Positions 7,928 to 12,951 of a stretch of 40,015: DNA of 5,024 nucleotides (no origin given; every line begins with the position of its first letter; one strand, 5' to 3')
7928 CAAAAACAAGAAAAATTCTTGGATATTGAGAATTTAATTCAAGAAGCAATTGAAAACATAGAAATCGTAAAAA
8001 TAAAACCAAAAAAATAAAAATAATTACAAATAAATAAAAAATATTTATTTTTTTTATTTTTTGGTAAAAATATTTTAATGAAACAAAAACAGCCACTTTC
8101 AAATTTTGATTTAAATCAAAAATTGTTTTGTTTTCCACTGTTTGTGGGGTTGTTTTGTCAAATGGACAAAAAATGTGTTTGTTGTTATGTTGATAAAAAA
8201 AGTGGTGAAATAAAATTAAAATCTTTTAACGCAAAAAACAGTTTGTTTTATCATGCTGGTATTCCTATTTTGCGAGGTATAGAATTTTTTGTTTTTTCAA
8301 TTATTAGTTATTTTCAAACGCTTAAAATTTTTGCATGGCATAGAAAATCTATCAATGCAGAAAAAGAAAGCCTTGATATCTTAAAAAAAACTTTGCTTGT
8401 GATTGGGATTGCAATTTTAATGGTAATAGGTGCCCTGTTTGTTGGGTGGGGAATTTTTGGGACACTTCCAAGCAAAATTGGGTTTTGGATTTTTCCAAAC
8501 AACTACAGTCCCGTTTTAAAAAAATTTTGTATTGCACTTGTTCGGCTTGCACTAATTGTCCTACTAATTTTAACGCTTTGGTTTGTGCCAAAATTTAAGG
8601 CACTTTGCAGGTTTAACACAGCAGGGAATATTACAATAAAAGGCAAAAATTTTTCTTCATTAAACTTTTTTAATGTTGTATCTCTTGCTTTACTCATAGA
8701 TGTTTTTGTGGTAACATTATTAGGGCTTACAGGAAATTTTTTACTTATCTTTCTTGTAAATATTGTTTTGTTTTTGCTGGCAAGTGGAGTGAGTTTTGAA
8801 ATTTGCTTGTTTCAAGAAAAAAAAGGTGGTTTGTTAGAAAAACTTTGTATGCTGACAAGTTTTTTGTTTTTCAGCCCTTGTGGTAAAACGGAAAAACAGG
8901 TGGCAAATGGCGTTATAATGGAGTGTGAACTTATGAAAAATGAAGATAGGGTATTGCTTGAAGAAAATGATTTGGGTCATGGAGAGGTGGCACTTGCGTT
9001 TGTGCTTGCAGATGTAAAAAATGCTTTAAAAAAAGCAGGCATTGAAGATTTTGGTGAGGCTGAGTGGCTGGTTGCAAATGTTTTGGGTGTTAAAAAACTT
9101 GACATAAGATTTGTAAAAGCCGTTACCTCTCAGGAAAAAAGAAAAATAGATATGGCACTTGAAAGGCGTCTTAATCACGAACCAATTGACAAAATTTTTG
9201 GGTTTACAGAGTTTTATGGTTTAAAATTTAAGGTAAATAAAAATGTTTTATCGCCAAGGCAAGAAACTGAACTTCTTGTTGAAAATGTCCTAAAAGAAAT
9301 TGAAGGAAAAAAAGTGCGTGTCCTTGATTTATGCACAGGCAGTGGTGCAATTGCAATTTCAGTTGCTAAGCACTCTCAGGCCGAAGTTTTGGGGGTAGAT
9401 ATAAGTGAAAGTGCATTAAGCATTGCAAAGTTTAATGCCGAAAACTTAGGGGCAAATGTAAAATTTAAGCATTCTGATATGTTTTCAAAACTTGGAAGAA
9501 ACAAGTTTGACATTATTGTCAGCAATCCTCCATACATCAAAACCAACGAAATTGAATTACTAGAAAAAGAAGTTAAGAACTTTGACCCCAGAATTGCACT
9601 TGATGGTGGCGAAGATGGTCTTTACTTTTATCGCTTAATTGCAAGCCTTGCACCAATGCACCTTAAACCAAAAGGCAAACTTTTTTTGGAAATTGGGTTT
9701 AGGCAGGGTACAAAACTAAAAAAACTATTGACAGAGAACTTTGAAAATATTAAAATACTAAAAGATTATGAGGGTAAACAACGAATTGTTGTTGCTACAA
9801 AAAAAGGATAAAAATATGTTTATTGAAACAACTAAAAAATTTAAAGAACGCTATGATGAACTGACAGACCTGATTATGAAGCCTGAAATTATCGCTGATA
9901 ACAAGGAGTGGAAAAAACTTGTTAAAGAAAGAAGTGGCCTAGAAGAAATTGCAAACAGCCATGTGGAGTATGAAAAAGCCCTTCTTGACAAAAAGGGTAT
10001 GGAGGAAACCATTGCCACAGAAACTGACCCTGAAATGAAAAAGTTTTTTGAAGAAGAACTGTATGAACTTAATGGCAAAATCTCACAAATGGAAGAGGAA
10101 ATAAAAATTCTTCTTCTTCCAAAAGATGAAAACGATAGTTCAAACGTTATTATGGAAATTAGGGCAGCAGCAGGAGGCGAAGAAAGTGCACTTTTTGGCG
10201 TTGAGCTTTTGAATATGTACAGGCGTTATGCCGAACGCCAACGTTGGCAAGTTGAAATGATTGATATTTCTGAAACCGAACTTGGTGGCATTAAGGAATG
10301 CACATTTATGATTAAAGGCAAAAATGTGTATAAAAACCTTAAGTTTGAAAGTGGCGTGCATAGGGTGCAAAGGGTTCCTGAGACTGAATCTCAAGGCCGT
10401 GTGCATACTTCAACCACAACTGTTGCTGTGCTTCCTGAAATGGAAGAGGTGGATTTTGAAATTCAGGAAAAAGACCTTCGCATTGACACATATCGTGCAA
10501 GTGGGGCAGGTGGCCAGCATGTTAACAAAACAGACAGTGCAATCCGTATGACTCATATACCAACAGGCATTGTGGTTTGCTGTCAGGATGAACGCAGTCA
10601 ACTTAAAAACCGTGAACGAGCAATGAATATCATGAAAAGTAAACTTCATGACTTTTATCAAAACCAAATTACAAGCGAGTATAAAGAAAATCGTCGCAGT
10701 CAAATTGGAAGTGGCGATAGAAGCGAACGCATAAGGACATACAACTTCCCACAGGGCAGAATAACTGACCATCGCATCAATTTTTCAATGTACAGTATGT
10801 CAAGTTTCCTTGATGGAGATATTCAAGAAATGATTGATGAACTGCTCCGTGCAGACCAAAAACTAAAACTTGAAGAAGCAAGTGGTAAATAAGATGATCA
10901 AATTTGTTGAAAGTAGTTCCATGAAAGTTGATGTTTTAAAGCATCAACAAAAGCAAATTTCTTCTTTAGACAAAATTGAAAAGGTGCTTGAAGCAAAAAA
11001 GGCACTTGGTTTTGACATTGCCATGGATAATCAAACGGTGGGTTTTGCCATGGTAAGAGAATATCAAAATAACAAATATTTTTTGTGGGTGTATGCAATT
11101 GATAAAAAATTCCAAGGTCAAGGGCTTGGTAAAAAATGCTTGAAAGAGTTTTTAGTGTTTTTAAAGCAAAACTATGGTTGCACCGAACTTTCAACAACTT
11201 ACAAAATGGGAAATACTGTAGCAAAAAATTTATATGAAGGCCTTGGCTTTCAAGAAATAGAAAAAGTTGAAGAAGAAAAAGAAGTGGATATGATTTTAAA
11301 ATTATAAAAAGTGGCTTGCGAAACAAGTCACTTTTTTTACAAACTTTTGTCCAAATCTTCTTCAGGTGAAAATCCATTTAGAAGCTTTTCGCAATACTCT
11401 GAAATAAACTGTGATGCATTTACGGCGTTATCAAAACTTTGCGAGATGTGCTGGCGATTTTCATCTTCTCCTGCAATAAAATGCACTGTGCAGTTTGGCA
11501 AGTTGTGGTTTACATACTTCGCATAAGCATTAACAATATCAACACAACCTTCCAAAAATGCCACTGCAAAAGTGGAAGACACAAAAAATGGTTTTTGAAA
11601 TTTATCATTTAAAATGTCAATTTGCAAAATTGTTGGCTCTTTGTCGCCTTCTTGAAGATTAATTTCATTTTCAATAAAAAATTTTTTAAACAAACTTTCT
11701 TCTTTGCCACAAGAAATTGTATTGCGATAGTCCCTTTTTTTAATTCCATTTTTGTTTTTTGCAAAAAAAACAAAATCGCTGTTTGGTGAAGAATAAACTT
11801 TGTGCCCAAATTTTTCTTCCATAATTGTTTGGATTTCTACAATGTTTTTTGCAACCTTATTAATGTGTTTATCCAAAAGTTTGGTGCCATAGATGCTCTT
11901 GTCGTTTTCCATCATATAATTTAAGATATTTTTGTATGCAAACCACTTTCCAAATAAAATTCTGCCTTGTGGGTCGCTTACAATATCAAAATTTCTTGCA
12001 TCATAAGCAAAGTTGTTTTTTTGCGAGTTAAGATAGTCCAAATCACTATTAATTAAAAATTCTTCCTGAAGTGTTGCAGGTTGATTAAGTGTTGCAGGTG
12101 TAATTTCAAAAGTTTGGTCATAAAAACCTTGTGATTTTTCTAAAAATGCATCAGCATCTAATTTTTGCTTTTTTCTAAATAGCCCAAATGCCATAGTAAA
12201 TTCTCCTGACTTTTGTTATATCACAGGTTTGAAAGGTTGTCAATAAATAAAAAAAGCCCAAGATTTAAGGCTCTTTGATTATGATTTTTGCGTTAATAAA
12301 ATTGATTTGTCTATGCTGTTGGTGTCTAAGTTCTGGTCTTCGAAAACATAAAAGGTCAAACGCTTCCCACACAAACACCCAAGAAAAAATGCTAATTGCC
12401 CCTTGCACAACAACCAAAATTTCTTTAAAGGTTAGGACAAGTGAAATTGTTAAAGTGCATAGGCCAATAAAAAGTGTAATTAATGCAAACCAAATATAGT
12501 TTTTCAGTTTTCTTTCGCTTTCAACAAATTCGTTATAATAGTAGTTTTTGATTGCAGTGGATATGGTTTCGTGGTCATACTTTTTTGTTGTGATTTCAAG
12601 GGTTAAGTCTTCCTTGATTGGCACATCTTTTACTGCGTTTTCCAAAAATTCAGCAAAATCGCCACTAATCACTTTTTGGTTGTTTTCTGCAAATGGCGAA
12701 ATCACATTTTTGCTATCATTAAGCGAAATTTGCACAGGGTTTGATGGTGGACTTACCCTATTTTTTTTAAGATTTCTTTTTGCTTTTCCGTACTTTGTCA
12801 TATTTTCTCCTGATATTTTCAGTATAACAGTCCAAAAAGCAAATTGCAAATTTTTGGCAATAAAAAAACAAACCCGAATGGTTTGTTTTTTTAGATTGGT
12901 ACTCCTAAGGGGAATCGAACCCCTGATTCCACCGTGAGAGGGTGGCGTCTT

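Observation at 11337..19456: About 8 kb of orphan, duplicated, self-contained gene cassettes between prfA-GNAT and typA, around a stand-alone tRNA-Glu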

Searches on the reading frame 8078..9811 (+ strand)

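Call 5: search_protein_families(library=pfam, proteins=[window:8078-9811:+], max_evalue=0.1)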
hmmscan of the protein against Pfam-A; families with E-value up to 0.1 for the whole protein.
window:8078-9811:+ (577 aa): 24 families
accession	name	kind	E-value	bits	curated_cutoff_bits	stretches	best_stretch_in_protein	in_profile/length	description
PF05175.20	MTS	-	3.8e-19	69.4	23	1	397-491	20-113/170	Methyltransferase small domain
PF13847.12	Methyltransf_31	-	6.5e-16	58.8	27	1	411-484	3-82/145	Methyltransferase domain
PF13649.12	Methyltransf_25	-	2.3e-12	47.8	27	1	415-492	1-82/97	Methyltransferase domain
PF06325.19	PrmA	-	1.1e-09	38.6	22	1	404-483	154-233/296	Ribosomal protein L11 methyltransferase (PrmA)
PF03602.21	Cons_hypoth95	-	1.7e-09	38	24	1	409-493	39-130/182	Conserved hypothetical protein 95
PF17827.6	PrmC_N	-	1.3e-08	35.7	23.4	1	310-375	3-71/71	PrmC N-terminal domain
PF08241.18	Methyltransf_11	-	5.6e-07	30.6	21.2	1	416-483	1-67/95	Methyltransferase domain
PF08242.18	Methyltransf_12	-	1.1e-06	29.7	30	1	416-483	1-72/98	Methyltransferase domain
PF07669.17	Eco57I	-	1.5e-06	28.8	25.3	1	462-497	58-100/171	Eco57I restriction-modification methylase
PF02384.22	N6_Mtase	-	1.7e-06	28.1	20.4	1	392-498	30-147/311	N-6 DNA Methylase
PF01170.24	UPF0020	-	1.8e-06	28.2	22.3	1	432-488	74-133/197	RMKL-like, methyltransferase domain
PF13489.12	Methyltransf_23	-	2.5e-05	24.5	27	1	409-483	20-88/164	Methyltransferase domain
PF09445.16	Methyltransf_15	-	4.4e-05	23.5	22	1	414-485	3-80/165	RNA cap guanine-N2 methyltransferase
PF01209.24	Ubie_methyltran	-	9.3e-05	22.3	20.1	1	407-466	45-105/233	ubiE/COQ5 methyltransferase family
PF01555.25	N6_N4_Mtase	-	9.7e-05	22.9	26.7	1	356-451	132-220/221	DNA methylase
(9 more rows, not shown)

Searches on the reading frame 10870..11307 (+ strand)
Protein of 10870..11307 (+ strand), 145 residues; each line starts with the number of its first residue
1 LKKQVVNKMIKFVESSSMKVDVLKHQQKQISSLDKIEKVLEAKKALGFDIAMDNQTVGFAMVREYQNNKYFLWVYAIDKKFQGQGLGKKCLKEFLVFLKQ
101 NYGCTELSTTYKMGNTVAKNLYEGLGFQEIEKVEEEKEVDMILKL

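Call 5: search_protein_families(library=pfam, proteins=[window:10870-11307:+], max_evalue=0.1)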
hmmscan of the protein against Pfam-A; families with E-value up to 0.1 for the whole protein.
window:10870-11307:+ (145 aa): 9 families
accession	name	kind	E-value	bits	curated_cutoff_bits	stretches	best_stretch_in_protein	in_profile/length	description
PF00583.31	Acetyltransf_1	-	2.4e-13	50.8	20.7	1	46-127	34-116/116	Acetyltransferase (GNAT) family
PF13508.13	Acetyltransf_7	-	3.7e-11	43.7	27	1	52-129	10-84/84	Acetyltransferase (GNAT) domain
PF13673.13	Acetyltransf_10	-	3.6e-10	40.3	23.6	1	27-139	14-119/128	Acetyltransferase (GNAT) domain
PF13302.13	Acetyltransf_3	-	4.8e-07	31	25.4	1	33-128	38-138/138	Acetyltransferase (GNAT) domain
PF13420.13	Acetyltransf_4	-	6e-05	23.5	24.3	1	24-134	22-141/155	Acetyltransferase (GNAT) domain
PF08445.16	FR47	-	0.00022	21.6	22.1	1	72-132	24-82/86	FR47-like protein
PF12746.13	GNAT_acetyltran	-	0.0069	16.5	26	1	43-131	155-238/243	GNAT acetyltransferase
PF14542.12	Acetyltransf_CG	-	0.0084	16.7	30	1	48-100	2-55/80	GCN5-related N-acetyl-transferase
PF17013.11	Acetyltransf_15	-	0.01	15.7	35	1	68-106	69-109/210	Putative acetyl-transferase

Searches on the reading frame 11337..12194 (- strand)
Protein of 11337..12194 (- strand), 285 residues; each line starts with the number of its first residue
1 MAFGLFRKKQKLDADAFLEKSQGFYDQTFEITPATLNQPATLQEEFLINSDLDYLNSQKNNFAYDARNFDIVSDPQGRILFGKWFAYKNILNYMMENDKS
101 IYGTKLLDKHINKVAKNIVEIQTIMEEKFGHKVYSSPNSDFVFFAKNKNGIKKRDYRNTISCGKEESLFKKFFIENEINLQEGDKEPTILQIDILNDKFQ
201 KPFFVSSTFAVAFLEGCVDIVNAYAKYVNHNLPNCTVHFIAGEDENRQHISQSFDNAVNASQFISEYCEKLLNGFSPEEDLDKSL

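Call 4: search_protein_families(library=pfam, proteins=[window:11337-12194:-], max_evalue=0.1)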
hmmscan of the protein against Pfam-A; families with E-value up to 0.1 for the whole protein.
window:11337-12194:- (285 aa): 0 families

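Call 6: search_protein_families(library=phrogs, proteins=[window:11337-12194:-], max_evalue=0.05)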
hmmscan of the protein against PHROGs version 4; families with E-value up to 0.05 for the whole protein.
window:11337-12194:- (285 aa): 0 families

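Call 7: search_protein_families(library=padloc, proteins=[window:11337-12194:-], max_evalue=0.05)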
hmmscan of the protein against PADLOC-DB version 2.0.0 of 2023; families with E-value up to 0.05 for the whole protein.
window:11337-12194:- (285 aa): 1 family
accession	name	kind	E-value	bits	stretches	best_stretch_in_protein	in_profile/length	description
PDLC04706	PDC-M54B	-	0.016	11.9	1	92-153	293-354/475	-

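Call 8: search_protein_families(library=ncbifam, proteins=[window:11337-12194:-], max_evalue=0.05)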
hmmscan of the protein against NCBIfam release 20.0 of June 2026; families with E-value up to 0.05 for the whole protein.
window:11337-12194:- (285 aa): 1 family
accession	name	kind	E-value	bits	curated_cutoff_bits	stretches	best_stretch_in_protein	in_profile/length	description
NF038092.1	T4SS_ComB10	equivalog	0.024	14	300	1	107-150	175-217/225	DNA type IV secretion system protein ComB10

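Call 51: search_dna_similar(query=window:11337-12194:-, collection=phages, mode=protein, max_evalue=0.01)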
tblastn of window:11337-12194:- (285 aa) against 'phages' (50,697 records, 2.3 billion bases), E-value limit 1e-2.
No match.

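Call 71: search_solved_structures(query=window:11337-12194:-, max_evalue=1)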
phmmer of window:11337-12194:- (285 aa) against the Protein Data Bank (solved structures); distinct sequences matched with E-value up to 1: 0.

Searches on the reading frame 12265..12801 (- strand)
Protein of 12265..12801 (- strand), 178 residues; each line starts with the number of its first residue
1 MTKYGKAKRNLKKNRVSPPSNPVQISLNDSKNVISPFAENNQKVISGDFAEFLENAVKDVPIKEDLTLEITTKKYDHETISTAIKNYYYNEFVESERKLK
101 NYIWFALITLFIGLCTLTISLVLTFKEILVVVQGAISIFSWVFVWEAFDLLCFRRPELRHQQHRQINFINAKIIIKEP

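Call 4: search_protein_families(library=pfam, proteins=[window:12265-12801:-], max_evalue=0.1)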
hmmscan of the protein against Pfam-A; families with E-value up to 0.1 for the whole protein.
window:12265-12801:- (178 aa): 2 families
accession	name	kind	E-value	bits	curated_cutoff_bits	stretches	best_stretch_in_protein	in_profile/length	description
PF06687.17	SUR7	-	0.0099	16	29.6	1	82-148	85-150/201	SUR7/PalI family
PF20990.2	DUF2207_C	-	0.051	13.7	33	1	65-146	104-187/247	Predicted membrane protein (DUF2207) C-terminal domain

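Call 6: search_protein_families(library=phrogs, proteins=[window:12265-12801:-], max_evalue=0.05)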
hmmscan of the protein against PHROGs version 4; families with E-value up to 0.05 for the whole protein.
window:12265-12801:- (178 aa): 1 family
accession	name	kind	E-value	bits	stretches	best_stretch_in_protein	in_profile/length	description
phrog_10121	-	unknown function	0.0014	19.8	1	81-162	5-85/109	-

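Call 7: search_protein_families(library=padloc, proteins=[window:12265-12801:-], max_evalue=0.05)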
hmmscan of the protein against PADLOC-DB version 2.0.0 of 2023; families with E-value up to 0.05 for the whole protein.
window:12265-12801:- (178 aa): 0 families

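Call 8: search_protein_families(library=ncbifam, proteins=[window:12265-12801:-], max_evalue=0.05)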
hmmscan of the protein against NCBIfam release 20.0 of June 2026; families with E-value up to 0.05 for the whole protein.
window:12265-12801:- (178 aa): 0 families
